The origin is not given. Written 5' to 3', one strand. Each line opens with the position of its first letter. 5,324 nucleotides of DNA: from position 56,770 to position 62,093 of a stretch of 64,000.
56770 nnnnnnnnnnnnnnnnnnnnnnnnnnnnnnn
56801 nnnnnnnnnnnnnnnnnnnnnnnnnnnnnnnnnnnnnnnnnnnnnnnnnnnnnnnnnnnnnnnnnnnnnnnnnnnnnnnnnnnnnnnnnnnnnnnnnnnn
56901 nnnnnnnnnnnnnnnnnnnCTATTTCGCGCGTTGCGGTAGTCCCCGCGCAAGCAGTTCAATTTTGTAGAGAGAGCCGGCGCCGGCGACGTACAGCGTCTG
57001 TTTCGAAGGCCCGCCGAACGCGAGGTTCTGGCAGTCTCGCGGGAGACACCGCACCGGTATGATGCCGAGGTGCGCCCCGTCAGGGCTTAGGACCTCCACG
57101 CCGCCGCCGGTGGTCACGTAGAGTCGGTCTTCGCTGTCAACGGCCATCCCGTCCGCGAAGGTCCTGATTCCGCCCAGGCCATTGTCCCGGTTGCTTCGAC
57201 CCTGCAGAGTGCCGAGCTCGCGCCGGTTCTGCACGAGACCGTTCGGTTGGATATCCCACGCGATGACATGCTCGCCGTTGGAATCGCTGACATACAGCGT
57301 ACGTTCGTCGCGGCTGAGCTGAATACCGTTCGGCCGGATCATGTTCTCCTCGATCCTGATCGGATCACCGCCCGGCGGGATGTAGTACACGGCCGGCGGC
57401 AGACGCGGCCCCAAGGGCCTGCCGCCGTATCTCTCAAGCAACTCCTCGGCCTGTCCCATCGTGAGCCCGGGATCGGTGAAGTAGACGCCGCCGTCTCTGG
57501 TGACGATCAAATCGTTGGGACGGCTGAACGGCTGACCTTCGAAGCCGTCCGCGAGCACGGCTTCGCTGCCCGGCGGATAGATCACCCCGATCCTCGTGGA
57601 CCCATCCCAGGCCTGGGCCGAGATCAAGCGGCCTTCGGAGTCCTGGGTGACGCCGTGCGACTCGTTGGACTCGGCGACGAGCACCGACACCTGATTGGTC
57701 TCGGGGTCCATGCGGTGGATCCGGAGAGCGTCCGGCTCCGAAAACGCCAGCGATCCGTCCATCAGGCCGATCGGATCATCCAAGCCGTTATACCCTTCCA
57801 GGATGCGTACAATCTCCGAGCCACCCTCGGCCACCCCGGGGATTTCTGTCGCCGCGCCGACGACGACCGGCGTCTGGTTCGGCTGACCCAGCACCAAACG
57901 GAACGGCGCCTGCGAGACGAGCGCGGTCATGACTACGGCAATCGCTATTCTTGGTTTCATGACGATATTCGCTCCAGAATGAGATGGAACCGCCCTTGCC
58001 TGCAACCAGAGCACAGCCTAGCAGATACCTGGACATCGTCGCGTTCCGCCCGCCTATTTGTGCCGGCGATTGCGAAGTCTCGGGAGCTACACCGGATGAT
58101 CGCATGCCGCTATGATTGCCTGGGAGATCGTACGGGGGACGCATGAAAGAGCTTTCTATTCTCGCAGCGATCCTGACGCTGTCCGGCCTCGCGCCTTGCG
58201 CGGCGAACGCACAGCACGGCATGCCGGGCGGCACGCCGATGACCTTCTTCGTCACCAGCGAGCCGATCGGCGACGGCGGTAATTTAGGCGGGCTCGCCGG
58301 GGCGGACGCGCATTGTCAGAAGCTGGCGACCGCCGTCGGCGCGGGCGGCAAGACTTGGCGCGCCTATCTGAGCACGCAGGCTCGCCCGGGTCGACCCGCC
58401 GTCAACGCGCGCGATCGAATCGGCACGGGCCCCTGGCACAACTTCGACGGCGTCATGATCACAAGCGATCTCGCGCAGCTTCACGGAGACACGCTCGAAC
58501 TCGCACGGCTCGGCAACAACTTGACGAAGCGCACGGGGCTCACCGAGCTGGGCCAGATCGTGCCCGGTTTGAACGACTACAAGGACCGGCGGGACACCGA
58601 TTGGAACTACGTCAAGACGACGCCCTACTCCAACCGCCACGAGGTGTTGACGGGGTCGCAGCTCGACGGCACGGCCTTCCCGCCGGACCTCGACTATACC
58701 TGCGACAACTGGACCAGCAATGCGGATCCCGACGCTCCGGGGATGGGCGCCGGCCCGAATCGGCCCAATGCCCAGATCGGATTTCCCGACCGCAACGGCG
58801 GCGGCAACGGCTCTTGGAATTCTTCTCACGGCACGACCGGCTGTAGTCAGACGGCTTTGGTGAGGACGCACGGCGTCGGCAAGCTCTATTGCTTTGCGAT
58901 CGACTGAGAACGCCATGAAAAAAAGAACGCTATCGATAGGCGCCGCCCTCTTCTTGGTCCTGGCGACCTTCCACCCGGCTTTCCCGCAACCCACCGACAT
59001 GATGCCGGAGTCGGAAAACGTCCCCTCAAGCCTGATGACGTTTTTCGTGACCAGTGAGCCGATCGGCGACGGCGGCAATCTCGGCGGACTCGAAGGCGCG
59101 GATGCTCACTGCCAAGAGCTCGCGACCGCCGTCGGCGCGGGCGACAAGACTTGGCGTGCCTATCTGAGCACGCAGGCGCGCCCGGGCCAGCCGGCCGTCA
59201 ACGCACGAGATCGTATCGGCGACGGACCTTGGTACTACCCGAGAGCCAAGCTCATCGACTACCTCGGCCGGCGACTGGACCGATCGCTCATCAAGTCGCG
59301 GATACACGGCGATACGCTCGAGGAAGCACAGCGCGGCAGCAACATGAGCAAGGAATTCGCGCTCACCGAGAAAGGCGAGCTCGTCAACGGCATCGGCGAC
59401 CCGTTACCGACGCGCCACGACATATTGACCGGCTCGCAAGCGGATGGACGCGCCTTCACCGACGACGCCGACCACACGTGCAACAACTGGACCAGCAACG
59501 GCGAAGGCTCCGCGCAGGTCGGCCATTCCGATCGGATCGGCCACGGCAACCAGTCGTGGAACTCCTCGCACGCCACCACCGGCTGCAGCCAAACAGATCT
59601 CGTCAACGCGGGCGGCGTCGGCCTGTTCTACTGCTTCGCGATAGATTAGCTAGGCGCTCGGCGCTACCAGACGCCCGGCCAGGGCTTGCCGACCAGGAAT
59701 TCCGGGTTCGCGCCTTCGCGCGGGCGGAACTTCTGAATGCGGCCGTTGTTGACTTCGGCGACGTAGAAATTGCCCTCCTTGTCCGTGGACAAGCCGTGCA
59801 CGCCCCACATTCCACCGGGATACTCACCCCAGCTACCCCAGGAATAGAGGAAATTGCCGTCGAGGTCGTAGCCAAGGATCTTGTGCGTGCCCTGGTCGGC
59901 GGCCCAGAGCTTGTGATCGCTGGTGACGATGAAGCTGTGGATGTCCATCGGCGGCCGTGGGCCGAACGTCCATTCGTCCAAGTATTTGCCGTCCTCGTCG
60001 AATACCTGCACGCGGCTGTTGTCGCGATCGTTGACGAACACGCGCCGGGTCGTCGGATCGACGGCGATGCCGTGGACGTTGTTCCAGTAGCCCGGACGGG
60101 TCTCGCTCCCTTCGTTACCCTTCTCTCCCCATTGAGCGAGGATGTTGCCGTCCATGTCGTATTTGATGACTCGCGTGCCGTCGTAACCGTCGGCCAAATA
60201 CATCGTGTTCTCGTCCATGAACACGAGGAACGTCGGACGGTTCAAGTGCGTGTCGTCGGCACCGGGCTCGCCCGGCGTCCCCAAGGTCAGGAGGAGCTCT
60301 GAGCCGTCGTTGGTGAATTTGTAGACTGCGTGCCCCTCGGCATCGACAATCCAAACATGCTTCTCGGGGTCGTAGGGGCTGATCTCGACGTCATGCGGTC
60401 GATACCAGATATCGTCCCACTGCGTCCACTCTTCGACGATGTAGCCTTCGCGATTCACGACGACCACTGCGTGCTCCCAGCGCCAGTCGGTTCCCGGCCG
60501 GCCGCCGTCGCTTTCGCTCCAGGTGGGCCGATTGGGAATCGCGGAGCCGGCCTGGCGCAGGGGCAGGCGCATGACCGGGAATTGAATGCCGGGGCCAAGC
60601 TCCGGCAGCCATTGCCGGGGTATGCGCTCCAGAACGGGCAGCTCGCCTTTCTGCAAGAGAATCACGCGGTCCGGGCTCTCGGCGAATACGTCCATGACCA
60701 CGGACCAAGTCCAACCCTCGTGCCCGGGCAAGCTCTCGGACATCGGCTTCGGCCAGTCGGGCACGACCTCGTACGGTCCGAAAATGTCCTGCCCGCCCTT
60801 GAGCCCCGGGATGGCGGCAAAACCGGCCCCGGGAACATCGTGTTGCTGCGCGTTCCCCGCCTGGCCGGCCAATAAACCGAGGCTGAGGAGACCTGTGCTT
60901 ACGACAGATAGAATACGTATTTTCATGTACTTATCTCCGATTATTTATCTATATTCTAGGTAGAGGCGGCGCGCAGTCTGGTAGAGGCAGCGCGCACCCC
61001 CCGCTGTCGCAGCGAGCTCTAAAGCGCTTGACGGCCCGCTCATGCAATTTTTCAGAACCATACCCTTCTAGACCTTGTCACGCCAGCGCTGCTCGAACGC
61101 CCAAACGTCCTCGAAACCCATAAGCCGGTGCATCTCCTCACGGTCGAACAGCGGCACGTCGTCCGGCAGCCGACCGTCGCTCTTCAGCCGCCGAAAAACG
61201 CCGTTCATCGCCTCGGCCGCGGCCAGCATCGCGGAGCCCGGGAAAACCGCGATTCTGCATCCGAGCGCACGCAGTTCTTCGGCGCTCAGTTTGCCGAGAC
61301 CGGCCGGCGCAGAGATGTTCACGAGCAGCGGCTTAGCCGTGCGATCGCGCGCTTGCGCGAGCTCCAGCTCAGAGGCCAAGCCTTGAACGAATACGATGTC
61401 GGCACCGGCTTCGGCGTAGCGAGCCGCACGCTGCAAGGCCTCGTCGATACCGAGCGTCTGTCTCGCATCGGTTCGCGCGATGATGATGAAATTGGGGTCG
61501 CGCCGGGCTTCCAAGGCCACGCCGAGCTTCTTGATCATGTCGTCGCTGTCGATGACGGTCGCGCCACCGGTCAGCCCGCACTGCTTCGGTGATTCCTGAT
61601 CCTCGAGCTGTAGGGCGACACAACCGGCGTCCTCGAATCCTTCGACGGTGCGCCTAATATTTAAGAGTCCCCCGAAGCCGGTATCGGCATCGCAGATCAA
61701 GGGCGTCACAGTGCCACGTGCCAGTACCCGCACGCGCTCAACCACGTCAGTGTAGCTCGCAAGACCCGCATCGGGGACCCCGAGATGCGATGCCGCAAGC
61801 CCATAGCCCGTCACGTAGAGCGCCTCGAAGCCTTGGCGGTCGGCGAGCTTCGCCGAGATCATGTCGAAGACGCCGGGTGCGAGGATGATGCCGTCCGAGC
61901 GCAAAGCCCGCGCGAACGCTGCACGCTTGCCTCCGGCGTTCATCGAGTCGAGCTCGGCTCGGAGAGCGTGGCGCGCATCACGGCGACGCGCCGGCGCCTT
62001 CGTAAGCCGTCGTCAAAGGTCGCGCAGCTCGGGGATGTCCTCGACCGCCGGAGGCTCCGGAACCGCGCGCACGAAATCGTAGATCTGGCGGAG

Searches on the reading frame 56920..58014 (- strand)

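Call 7: search_protein_families(library=pfam, proteins=[window:56920-58014:-], max_evalue=0.0001)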
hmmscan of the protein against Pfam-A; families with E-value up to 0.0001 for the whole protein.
window:56920-58014:- (364 aa): 1 family
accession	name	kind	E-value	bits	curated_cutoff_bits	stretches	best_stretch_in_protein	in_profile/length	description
PF08450.18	SGL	-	2.4e-33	116.2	26.3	1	86-345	11-244/246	SMP-30/Gluconolactonase/LRE-like region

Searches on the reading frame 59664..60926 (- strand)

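Call 7: search_protein_families(library=pfam, proteins=[window:59664-60926:-], max_evalue=0.0001)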
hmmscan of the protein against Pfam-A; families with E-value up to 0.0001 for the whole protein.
window:59664-60926:- (420 aa): 3 families
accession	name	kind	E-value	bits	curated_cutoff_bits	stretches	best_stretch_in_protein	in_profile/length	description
PF01436.27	NHL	-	4.1e-15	55.4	20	0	376-400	4-28/28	NHL repeat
PF08450.18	SGL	-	7.1e-09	36.1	26.3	0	238-322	144-223/246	SMP-30/Gluconolactonase/LRE-like region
PF17170.10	DUF5128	-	5.2e-07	29.6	22.9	1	293-361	53-126/321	6-bladed beta-propeller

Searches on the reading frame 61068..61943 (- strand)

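Call 7: search_protein_families(library=pfam, proteins=[window:61068-61943:-], max_evalue=0.0001)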
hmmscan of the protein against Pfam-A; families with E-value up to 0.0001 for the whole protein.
window:61068-61943:- (291 aa): 2 families
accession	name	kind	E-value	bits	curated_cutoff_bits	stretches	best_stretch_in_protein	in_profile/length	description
PF13714.12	PEP_mutase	-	2.3e-44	152.2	31.5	1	12-252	2-238/240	Phosphoenolpyruvate phosphomutase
PF00463.27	ICL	-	2.5e-09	36.6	26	1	78-189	148-262/526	Isocitrate lyase family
